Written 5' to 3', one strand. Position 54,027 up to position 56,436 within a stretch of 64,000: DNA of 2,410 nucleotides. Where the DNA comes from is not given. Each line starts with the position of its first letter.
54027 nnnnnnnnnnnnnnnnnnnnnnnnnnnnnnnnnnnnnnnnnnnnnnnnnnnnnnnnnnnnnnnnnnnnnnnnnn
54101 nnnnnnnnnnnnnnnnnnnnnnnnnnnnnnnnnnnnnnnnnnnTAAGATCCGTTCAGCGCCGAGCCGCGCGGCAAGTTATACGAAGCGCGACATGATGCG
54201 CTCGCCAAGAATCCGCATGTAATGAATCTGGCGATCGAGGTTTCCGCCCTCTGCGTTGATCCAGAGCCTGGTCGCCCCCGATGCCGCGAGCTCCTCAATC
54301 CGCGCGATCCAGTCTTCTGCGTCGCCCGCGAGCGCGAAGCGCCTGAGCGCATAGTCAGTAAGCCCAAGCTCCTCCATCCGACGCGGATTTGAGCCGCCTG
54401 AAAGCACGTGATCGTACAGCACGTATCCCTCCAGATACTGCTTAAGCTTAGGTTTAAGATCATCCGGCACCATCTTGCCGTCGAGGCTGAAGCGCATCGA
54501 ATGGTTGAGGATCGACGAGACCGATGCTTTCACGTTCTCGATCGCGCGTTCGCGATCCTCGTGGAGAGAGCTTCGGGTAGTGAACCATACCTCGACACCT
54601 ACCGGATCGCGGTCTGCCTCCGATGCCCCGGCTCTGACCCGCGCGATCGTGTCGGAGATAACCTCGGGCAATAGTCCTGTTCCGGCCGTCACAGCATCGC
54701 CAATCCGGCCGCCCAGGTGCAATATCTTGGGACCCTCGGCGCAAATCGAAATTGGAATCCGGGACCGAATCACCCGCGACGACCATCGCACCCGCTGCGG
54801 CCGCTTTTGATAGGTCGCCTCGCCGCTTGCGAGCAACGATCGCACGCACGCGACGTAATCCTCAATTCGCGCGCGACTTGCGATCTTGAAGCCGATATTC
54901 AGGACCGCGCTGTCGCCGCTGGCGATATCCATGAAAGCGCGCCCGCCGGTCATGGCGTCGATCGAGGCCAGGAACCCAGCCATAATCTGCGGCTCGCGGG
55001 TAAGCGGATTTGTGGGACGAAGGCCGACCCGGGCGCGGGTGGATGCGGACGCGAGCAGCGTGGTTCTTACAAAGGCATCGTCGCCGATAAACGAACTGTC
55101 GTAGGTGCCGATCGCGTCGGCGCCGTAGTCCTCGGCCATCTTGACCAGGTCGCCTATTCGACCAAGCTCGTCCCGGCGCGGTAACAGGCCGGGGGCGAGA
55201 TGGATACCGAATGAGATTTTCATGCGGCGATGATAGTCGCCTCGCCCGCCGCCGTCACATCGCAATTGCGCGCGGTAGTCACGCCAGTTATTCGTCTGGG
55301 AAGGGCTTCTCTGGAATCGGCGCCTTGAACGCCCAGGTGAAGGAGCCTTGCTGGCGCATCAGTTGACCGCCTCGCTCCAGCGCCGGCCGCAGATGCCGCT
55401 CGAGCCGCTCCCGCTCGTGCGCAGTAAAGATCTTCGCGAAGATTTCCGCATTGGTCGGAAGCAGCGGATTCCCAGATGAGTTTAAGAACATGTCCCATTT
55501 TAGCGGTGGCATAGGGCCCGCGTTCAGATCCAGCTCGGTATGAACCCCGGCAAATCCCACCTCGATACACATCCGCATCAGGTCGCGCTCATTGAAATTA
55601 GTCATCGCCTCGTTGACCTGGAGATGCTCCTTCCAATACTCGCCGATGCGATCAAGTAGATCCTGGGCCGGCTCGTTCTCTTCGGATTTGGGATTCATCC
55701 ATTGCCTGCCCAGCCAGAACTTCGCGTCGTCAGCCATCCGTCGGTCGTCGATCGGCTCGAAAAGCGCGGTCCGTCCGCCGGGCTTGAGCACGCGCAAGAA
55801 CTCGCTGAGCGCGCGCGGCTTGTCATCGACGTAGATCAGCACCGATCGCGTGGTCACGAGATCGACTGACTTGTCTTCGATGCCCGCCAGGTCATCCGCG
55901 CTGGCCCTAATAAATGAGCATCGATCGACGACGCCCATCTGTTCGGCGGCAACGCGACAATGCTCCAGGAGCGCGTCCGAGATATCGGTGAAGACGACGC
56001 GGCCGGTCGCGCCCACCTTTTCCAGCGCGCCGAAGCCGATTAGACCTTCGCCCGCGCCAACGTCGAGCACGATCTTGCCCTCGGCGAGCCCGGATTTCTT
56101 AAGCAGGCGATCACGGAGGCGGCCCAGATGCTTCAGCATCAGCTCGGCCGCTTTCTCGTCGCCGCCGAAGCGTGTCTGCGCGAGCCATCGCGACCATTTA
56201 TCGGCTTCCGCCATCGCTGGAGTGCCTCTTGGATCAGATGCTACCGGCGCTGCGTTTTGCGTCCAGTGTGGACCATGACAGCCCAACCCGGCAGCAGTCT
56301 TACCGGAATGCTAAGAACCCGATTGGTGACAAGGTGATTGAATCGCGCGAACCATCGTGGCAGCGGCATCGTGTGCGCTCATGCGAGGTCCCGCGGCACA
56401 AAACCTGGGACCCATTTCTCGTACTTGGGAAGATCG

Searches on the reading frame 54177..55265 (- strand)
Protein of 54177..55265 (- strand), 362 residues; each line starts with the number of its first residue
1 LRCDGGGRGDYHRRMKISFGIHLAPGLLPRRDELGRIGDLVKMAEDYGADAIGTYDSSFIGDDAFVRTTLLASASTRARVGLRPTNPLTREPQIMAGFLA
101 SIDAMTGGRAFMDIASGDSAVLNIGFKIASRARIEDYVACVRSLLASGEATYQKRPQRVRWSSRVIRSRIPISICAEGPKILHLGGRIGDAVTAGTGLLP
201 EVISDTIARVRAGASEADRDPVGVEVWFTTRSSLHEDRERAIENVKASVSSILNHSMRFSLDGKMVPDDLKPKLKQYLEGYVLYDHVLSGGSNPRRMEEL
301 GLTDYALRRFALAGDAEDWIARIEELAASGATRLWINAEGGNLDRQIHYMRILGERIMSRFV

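Call 39: search_protein_families(library=pfam, proteins=[window:54177-55265:-], max_evalue=0.00001)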
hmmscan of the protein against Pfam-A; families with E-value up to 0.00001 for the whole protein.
window:54177-55265:- (362 aa): 1 family
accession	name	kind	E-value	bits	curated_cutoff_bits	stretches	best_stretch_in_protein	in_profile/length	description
PF00296.26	Bac_luciferase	-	1.6e-34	120.1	27.9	1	24-332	12-313/314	Luciferase-like monooxygenase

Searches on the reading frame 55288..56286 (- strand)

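Call 39: search_protein_families(library=pfam, proteins=[window:55288-56286:-], max_evalue=0.00001)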
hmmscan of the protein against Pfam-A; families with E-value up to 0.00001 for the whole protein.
window:55288-56286:- (332 aa): 6 families
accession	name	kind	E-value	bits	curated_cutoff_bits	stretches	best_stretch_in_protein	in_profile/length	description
PF13847.12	Methyltransf_31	-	1e-17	64.6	27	1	69-179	3-113/145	Methyltransferase domain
PF13649.12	Methyltransf_25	-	1.7e-17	64.3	27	1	73-171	1-97/97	Methyltransferase domain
PF08241.18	Methyltransf_11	-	1.7e-17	64.3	21.2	1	74-174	1-94/95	Methyltransferase domain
PF01209.24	Ubie_methyltran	-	7.5e-17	61.9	20.1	1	58-177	36-153/233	ubiE/COQ5 methyltransferase family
PF08242.18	Methyltransf_12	-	2.5e-13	51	30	1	74-172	1-97/98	Methyltransferase domain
PF13489.12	Methyltransf_23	-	5.7e-12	46.1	27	1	53-249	8-163/164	Methyltransferase domain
